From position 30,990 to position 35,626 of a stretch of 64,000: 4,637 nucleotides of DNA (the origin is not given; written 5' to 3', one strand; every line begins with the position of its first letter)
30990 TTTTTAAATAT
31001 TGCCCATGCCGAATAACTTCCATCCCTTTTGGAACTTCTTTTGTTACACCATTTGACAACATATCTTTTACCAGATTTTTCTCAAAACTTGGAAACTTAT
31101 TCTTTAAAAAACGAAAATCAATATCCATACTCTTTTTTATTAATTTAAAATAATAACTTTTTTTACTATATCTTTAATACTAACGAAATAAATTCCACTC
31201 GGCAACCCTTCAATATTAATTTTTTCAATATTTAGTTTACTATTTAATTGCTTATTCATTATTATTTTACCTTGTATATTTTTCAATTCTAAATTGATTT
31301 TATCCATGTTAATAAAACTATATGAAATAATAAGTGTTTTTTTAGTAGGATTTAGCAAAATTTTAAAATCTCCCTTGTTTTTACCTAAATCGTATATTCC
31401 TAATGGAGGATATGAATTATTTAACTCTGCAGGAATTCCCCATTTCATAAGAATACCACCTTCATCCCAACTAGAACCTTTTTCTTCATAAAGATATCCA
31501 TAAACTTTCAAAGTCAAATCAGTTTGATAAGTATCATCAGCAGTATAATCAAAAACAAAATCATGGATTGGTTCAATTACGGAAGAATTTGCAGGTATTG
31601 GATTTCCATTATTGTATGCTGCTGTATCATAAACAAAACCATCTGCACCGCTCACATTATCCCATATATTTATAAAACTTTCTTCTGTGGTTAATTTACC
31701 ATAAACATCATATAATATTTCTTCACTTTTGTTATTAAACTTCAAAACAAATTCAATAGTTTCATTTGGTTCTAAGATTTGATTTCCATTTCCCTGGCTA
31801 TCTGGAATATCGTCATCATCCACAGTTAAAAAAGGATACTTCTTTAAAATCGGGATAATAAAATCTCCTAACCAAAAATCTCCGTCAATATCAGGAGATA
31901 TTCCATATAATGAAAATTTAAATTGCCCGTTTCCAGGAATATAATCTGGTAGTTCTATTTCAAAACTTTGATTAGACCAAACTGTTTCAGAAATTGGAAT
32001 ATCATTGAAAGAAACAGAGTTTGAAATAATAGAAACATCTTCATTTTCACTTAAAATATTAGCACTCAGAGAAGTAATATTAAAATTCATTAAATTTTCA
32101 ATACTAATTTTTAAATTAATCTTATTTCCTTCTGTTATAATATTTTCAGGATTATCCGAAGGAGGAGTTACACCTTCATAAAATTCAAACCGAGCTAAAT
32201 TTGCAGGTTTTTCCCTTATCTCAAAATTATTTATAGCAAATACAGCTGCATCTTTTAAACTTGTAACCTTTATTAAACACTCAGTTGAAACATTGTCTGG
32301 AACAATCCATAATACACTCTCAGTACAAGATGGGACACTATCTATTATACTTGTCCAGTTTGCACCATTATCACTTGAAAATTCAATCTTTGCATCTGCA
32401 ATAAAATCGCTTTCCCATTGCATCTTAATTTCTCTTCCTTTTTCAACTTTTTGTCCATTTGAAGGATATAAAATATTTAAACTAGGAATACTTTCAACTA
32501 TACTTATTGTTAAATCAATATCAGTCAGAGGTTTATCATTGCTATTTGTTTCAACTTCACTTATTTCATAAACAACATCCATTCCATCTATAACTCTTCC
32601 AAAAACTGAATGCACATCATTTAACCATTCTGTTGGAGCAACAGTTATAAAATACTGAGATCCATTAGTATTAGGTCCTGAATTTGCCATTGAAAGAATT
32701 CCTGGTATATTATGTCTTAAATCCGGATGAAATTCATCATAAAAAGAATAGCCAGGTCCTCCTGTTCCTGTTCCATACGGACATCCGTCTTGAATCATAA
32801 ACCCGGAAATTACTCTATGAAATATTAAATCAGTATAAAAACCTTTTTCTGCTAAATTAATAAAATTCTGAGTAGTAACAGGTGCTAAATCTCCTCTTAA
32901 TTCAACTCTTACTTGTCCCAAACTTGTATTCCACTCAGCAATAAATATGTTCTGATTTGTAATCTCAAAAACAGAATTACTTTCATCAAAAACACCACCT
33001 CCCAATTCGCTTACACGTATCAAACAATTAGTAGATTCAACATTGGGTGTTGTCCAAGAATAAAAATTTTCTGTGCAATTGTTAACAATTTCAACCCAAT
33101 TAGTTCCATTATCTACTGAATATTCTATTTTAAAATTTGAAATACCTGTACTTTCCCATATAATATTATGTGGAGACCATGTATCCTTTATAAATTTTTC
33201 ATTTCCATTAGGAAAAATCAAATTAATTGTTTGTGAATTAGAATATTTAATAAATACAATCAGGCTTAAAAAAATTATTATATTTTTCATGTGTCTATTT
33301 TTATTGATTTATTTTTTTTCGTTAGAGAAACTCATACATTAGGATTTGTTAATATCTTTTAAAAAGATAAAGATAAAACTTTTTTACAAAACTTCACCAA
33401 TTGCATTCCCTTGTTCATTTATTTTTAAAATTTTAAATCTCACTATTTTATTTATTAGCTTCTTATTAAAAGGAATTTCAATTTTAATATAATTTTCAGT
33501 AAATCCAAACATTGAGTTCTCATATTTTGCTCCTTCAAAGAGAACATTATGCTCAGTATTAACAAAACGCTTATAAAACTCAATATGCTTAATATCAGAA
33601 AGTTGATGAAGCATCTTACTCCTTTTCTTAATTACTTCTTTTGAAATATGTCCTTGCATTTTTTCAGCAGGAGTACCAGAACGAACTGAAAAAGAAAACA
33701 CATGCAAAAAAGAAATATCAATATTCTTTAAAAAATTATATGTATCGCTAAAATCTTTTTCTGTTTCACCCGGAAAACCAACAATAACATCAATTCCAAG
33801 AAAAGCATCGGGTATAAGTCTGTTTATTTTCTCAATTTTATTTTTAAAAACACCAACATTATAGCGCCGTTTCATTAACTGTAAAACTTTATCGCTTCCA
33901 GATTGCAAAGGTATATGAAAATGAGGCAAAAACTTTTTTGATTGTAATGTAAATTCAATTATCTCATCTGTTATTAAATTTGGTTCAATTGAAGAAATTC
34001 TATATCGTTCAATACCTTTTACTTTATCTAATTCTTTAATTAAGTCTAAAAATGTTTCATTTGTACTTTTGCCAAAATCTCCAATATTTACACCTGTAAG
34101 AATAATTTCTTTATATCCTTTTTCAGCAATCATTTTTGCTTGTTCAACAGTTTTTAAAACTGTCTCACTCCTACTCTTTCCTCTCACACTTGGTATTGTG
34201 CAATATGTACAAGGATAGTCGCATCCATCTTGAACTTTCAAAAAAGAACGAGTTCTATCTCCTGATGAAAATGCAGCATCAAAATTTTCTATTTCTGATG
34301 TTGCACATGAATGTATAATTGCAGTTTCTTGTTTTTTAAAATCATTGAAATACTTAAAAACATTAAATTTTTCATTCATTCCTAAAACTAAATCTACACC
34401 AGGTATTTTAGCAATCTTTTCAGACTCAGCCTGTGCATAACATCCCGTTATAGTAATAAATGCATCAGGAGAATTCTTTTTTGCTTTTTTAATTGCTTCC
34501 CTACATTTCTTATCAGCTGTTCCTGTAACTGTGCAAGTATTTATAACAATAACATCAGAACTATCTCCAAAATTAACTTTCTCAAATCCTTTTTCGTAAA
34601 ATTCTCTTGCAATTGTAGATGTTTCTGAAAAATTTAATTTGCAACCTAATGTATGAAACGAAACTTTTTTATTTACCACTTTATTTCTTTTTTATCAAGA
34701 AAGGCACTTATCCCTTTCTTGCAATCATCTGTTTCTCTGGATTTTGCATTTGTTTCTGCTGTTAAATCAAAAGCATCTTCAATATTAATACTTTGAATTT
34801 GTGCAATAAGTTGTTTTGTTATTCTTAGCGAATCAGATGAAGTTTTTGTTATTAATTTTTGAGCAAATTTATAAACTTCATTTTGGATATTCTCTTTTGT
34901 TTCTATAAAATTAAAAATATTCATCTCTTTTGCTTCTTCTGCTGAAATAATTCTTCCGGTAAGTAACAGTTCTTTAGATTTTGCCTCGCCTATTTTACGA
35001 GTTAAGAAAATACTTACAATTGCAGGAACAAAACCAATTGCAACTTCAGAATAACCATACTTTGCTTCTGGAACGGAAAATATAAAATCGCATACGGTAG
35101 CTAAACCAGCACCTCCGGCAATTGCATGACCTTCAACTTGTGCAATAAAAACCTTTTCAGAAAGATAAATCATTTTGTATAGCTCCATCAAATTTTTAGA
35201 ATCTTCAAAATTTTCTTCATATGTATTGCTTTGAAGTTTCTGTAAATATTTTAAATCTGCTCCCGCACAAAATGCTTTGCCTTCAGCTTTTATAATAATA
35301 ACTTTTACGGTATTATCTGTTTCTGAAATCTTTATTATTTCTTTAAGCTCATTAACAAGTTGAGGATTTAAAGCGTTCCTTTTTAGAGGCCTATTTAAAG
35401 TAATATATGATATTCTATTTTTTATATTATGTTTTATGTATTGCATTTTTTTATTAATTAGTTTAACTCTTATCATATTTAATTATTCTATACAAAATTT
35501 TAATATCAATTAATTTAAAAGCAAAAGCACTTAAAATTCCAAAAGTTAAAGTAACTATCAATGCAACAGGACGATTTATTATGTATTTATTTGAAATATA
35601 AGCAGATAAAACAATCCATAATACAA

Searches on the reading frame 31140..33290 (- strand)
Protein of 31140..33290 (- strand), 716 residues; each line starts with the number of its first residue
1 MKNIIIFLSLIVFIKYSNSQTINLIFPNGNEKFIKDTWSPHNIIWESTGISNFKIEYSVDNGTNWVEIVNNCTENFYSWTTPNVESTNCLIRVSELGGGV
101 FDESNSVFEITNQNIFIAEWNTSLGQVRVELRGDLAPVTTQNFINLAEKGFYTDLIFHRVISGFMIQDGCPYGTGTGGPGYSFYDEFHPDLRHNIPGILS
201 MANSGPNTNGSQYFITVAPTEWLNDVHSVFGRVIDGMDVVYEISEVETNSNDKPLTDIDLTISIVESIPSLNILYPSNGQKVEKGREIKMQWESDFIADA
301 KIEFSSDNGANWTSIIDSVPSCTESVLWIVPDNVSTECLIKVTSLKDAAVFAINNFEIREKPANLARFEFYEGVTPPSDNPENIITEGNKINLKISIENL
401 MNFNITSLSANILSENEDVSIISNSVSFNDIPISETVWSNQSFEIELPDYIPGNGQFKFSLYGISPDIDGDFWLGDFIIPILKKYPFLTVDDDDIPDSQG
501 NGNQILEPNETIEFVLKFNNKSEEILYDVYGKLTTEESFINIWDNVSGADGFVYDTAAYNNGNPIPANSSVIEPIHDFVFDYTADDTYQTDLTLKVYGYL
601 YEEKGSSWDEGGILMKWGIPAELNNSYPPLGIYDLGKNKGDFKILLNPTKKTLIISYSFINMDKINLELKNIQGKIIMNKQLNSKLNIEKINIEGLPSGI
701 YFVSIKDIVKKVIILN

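Call 13: search_protein_families(library=pfam, proteins=[window:31140-33290:-])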
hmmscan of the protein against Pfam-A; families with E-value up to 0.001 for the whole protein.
window:31140-33290:- (716 aa): 2 families
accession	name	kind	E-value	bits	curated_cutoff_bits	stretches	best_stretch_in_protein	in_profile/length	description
PF00160.26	Pro_isomerase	-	1.1e-44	152.9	21.7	1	121-259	5-153/159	Cyclophilin type peptidyl-prolyl cis-trans isomerase/CLD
PF18962.6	Por_Secre_tail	-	3.3e-08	34.1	27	1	647-714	4-75/75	Secretion system C-terminal sorting domain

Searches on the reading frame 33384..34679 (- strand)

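Call 13: search_protein_families(library=pfam, proteins=[window:33384-34679:-])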
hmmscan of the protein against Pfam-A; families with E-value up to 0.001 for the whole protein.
window:33384-34679:- (431 aa): 2 families
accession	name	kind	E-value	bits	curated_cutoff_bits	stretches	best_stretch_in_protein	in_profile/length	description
PF00919.26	UPF0004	-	8.6e-26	90.3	27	1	5-100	1-98/98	Uncharacterized protein family UPF0004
PF04055.27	Radical_SAM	-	1.5e-24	87.4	29.5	1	148-317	2-166/166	Radical SAM superfamily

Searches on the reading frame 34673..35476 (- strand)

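Call 13: search_protein_families(library=pfam, proteins=[window:34673-35476:-])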
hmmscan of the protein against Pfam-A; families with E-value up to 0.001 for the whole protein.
window:34673-35476:- (267 aa): 2 families
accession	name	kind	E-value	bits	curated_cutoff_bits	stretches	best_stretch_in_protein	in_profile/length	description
PF00378.25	ECH_1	-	7.8e-54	183.1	27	1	18-267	2-248/251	Enoyl-CoA hydratase/isomerase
PF16113.10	ECH_2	-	3.7e-31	109.3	27.2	1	23-197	2-177/335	Enoyl-CoA hydratase/isomerase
